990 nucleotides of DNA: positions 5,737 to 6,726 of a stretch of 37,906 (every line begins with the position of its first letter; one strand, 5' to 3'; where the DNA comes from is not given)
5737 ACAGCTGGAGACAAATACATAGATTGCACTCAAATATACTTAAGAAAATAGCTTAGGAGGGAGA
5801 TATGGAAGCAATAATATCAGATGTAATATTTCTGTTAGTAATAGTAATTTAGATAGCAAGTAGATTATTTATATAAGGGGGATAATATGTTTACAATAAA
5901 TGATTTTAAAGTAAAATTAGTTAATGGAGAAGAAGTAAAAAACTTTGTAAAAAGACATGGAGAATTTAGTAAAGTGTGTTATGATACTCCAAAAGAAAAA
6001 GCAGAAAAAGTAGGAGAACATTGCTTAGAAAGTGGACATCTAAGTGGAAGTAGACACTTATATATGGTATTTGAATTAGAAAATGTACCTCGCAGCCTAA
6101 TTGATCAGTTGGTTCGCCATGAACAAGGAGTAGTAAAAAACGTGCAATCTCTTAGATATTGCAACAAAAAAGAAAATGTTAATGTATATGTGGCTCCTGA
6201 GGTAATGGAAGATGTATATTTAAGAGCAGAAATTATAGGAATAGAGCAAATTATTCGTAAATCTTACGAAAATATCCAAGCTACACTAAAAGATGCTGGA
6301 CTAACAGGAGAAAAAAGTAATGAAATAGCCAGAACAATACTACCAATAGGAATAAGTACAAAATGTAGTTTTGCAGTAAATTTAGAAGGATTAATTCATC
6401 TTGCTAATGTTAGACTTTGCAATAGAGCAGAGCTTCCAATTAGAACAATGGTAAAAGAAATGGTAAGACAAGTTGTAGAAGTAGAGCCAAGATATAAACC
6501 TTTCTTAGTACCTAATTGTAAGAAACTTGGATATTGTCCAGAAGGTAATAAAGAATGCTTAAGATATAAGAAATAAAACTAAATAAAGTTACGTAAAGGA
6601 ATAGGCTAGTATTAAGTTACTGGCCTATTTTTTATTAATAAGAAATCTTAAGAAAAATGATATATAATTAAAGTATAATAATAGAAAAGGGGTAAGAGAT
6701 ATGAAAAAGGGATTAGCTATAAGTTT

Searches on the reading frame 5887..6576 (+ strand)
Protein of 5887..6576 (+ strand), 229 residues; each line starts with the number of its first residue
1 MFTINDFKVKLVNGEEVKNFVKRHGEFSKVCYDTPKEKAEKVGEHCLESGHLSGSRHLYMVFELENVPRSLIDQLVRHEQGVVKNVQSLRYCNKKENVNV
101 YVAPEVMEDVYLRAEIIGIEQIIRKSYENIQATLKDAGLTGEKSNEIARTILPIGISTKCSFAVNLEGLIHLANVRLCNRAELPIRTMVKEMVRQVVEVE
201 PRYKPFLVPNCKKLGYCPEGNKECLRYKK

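Call 65: search_protein_families(library=pfam, proteins=[window:5887-6576:+], max_evalue=0.001)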
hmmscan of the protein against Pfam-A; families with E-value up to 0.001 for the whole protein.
window:5887-6576:+ (229 aa): 1 family
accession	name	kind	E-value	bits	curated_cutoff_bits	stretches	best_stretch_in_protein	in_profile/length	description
PF02511.20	Thy1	-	1.4e-30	106.9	24.8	1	28-201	17-190/191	Thymidylate synthase complementing protein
